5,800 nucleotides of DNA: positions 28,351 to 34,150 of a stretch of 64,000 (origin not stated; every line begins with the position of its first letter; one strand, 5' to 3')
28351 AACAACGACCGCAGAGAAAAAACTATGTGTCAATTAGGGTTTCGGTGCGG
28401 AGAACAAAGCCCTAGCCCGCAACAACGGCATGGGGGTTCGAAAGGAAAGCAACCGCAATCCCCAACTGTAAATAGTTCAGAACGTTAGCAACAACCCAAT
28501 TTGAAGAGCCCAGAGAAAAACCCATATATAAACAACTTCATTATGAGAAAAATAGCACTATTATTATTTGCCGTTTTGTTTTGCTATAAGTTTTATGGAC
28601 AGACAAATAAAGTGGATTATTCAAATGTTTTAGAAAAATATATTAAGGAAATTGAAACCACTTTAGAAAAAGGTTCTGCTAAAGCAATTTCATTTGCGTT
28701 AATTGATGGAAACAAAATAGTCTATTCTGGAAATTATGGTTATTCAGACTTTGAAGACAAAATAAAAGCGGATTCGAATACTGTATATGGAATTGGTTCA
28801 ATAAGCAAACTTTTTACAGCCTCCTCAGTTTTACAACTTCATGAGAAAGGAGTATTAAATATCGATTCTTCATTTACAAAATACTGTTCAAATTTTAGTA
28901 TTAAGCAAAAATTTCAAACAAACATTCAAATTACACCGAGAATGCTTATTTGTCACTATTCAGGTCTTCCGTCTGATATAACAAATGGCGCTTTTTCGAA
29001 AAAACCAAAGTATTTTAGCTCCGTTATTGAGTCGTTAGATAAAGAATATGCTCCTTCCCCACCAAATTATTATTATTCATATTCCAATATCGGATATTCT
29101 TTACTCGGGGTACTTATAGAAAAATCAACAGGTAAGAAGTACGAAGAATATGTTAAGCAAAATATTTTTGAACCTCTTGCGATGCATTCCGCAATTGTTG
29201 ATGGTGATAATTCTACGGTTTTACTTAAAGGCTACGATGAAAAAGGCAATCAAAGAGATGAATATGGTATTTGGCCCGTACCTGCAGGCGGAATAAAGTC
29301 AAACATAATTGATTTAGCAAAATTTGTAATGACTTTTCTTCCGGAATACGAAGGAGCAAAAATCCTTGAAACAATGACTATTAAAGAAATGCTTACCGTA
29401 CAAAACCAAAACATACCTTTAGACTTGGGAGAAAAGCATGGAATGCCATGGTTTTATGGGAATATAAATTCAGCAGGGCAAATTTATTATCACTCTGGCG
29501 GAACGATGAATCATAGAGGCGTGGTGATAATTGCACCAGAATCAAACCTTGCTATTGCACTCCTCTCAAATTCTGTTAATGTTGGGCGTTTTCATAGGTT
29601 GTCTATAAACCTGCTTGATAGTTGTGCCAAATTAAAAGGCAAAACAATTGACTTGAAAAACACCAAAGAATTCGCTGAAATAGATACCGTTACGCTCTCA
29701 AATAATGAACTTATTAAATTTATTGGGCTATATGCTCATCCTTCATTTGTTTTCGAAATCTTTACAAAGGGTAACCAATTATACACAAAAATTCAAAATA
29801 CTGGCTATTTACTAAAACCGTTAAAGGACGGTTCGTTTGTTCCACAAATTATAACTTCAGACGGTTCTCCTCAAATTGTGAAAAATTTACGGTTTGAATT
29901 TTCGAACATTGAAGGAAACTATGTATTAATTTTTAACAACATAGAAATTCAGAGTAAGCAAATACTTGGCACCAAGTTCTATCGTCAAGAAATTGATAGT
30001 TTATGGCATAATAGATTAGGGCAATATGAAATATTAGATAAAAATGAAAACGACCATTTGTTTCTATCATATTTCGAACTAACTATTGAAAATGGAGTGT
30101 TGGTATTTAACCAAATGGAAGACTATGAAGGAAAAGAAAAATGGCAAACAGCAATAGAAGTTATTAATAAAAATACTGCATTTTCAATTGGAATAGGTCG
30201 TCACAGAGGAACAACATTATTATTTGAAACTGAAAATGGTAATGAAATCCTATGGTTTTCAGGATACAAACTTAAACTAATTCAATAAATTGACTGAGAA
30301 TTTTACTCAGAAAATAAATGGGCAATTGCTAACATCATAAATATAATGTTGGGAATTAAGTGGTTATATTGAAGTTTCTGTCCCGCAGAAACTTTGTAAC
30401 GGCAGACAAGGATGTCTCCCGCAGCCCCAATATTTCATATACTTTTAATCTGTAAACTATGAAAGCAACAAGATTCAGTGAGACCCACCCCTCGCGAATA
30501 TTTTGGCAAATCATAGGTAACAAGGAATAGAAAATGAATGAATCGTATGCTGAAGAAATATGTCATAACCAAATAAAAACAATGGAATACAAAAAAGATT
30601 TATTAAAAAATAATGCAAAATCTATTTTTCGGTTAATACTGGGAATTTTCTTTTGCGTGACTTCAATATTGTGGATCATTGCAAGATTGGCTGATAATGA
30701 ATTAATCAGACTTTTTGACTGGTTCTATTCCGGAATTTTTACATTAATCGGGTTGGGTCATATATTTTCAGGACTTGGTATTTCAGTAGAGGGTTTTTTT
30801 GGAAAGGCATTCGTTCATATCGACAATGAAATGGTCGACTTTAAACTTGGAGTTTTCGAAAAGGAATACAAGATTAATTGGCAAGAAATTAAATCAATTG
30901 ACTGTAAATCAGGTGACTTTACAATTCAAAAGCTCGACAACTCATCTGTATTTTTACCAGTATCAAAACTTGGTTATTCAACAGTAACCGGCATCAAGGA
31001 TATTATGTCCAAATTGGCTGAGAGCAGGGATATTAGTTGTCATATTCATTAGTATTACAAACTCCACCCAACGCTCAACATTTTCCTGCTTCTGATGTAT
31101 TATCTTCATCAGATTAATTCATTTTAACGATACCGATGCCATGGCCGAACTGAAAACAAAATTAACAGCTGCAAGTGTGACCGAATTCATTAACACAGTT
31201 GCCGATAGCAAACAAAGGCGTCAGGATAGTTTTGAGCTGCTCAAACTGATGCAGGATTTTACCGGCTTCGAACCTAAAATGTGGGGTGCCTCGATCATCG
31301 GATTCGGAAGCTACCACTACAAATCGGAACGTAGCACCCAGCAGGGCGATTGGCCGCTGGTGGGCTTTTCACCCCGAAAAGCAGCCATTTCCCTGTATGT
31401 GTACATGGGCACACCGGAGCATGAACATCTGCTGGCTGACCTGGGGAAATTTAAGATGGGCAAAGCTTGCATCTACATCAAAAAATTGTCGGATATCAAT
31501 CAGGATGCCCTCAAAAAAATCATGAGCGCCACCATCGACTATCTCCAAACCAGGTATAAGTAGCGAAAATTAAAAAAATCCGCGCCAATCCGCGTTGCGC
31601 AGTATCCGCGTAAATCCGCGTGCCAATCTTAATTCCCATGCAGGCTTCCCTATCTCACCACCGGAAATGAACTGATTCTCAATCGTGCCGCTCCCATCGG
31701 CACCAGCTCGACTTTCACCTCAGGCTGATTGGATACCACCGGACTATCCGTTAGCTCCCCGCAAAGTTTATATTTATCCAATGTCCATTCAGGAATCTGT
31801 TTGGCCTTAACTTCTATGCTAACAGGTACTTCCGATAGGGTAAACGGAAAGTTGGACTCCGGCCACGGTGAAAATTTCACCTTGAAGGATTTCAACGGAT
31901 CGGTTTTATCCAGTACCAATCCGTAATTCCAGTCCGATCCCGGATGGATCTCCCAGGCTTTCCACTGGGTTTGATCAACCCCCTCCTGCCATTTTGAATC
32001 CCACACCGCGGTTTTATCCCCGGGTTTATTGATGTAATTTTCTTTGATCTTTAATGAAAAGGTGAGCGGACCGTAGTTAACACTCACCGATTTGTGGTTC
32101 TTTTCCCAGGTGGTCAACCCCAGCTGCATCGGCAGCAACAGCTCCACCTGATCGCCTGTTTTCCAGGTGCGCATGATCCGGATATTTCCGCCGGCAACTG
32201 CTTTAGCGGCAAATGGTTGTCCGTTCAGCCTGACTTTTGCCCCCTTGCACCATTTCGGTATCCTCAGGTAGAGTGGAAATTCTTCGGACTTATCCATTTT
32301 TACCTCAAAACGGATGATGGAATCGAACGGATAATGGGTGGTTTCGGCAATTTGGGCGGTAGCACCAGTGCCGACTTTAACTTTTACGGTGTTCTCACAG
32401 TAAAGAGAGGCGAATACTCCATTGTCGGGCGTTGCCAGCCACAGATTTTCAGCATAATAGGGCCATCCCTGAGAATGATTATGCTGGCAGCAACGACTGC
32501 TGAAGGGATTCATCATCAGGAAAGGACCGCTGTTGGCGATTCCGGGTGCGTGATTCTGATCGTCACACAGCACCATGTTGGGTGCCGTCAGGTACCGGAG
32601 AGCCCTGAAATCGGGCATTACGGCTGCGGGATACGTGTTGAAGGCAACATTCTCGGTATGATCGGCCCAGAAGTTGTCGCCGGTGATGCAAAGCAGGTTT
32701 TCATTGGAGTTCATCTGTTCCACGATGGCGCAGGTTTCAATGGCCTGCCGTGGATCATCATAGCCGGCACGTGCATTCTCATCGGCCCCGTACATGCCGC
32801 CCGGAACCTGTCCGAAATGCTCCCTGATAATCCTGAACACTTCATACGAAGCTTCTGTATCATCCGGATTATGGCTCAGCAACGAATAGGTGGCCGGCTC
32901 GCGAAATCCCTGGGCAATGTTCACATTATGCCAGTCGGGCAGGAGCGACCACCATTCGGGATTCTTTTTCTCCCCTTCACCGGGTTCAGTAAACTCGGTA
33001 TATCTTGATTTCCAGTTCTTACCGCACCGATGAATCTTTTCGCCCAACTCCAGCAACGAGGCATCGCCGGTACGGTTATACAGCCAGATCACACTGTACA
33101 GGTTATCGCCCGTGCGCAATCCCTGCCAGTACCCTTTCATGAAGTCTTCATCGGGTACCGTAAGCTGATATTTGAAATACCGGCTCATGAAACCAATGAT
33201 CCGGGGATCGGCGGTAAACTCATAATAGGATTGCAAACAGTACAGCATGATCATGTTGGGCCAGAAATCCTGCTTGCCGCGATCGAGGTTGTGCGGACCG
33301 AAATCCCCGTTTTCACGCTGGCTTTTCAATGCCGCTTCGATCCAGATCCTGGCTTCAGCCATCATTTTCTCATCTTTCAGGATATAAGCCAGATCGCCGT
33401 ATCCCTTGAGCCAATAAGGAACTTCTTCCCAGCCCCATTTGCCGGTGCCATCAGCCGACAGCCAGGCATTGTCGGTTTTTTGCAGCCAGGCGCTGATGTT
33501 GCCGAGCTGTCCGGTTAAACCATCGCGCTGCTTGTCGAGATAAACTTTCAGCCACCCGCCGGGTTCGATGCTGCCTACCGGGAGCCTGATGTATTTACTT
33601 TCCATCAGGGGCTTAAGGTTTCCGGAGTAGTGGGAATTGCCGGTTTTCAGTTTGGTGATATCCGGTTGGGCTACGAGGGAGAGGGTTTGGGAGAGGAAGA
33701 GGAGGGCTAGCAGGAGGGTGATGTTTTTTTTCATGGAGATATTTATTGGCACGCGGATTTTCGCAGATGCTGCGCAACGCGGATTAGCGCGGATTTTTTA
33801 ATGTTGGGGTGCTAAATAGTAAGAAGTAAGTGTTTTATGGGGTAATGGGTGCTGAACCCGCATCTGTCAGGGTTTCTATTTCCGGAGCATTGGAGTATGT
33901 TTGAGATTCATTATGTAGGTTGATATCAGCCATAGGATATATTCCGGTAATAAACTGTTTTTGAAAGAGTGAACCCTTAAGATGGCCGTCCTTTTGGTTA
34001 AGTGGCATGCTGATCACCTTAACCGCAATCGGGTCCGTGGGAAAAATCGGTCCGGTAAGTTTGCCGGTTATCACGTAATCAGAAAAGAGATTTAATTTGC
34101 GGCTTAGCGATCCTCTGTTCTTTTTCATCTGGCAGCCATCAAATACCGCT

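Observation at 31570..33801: Single glycosidase gene precisely bracketed by a 57-bp inverted repeat pair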

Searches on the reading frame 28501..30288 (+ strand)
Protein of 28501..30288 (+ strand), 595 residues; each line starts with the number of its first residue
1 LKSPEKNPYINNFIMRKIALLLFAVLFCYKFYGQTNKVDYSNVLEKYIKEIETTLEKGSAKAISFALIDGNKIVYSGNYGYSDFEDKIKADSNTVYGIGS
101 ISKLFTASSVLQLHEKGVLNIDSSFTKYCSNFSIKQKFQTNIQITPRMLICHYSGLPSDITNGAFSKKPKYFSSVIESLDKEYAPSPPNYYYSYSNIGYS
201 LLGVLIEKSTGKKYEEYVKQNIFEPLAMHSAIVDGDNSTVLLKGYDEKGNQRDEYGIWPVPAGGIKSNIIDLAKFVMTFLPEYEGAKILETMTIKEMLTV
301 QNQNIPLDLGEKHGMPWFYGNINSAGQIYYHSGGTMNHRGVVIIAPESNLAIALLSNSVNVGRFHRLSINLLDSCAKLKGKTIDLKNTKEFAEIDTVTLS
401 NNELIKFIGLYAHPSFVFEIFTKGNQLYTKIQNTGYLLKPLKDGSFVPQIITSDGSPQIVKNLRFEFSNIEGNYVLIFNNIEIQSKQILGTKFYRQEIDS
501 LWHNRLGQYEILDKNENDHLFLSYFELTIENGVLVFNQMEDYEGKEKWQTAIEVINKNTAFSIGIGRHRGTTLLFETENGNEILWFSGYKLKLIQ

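Call 7: search_protein_families(library=pfam, proteins=[window:28501-30288:+])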
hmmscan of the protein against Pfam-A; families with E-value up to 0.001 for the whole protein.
window:28501-30288:+ (595 aa): 1 family
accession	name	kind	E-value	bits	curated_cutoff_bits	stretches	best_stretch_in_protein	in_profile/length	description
PF00144.29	Beta-lactamase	-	1.2e-53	182.8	27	1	51-361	5-313/329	Beta-lactamase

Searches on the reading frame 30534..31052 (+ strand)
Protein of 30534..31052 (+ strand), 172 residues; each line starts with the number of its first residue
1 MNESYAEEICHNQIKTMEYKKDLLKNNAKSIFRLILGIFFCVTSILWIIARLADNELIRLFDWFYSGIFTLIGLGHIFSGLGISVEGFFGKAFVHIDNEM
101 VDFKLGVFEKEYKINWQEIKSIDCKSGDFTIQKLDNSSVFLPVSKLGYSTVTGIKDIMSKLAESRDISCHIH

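Call 7: search_protein_families(library=pfam, proteins=[window:30534-31052:+])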
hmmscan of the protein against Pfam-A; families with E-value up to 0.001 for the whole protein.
window:30534-31052:+ (172 aa): 0 families

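Call 23: search_protein_families(library=pfam, proteins=[window:30534-31052:+], max_evalue=0.01)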
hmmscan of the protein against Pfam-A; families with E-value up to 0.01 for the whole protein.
window:30534-31052:+ (172 aa): 0 families

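Call 74: search_protein_families(library=ncbifam, proteins=[window:30534-31052:+], max_evalue=0.01)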
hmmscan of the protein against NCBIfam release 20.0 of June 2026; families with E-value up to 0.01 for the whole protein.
window:30534-31052:+ (172 aa): 1 family
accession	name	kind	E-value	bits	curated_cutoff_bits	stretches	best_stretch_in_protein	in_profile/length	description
NF041635.1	STM3941_fam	subfamily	0.0083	16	40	0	28-123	3-91/157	STM3941 family protein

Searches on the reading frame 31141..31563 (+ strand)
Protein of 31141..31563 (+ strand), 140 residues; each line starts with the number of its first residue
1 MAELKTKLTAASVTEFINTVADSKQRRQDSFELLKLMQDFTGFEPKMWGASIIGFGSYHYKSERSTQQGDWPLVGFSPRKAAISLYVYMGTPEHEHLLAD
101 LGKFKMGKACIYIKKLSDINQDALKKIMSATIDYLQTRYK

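Call 7: search_protein_families(library=pfam, proteins=[window:31141-31563:+])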
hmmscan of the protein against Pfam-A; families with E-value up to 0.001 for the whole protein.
window:31141-31563:+ (140 aa): 1 family
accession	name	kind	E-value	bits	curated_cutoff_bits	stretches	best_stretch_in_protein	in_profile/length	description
PF08818.16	DUF1801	-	2.2e-11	44.4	27.2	1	26-131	1-84/85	Domain of unknown function (DU1801)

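Call 52: find_encoding_contigs(protein=window:31141-31563:+, flank=10000, max_places=6)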
Protein window:31141-31563:+ (140 aa): no gene with exactly this product is on record in the collection.

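Call 74: search_protein_families(library=ncbifam, proteins=[window:31141-31563:+], max_evalue=0.01)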
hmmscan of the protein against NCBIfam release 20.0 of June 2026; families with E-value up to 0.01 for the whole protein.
window:31141-31563:+ (140 aa): 0 families

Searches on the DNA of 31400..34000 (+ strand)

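Call 42: search_rna_families(source=window, start=31400, end=34000, threshold=evalue, max_evalue=5)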
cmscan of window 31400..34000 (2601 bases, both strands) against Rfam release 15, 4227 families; matches with E-value up to 5: 1.
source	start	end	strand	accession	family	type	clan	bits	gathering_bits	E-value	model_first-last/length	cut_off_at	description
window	32343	32457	-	RF01498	Afu_190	Gene; snRNA; snoRNA; CD-box;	-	19.2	35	0.69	1-100/100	no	A. fumigatus snoRNA Afu_190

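Call 80: search_dna_similar(query=window:31566-31632:+, collection=phages, mode=distant, max_evalue=1)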
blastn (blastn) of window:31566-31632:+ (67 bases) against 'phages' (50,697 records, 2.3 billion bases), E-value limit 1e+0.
Records with a match: 1; places in all: 1; records where one place covers at least 80% of the query: 0.
Best place of each record, by identity: >=99% 1.
By first word of the organism name: Salmonella 1.
By host as written in the record: Homo sapiens 1.
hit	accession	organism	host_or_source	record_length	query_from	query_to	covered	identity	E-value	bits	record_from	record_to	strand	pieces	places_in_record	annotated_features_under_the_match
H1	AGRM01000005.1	Salmonella enterica subsp. houtenae str. ATCC BAA-1581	Homo sapiens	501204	8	28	31%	100.0%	1e-1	39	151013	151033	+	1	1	tetratricopeptide repeat protein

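Call 81: search_dna_similar(query=window:31566-31632:+, collection=plasmids, mode=distant, max_evalue=1)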
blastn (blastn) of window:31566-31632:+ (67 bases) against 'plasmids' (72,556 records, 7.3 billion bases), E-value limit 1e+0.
Records with a match: 4; places in all: 4; records where one place covers at least 80% of the query: 0.
Best place of each record, by identity: >=99% 2; 95-99% 2.
By first word of the organism name: Salmonella 2; Sphingobium 1; Sinorhizobium 1.
By predicted mobility (MOB-suite, as given by PLSDB): conjugative 4.
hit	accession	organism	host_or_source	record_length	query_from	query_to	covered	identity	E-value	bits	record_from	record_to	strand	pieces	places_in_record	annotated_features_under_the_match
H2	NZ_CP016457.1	Sphingobium sp. RAC03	Microbial isolate,Algal phycosphere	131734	14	37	36%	95.8%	4e-1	40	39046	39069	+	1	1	transporter substrate-binding domain-containing protein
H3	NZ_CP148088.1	Sinorhizobium meliloti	Medicago sativa,cell culture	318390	14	37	36%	95.8%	4e-1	40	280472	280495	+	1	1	hypothetical protein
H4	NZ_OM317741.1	Salmonella sp.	-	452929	8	28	31%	100.0%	4e-1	39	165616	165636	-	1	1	nrfG: heme lyase NrfEFG subunit NrfG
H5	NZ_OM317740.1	Salmonella sp.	-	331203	8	28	31%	100.0%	4e-1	39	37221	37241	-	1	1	nrfG: heme lyase NrfEFG subunit NrfG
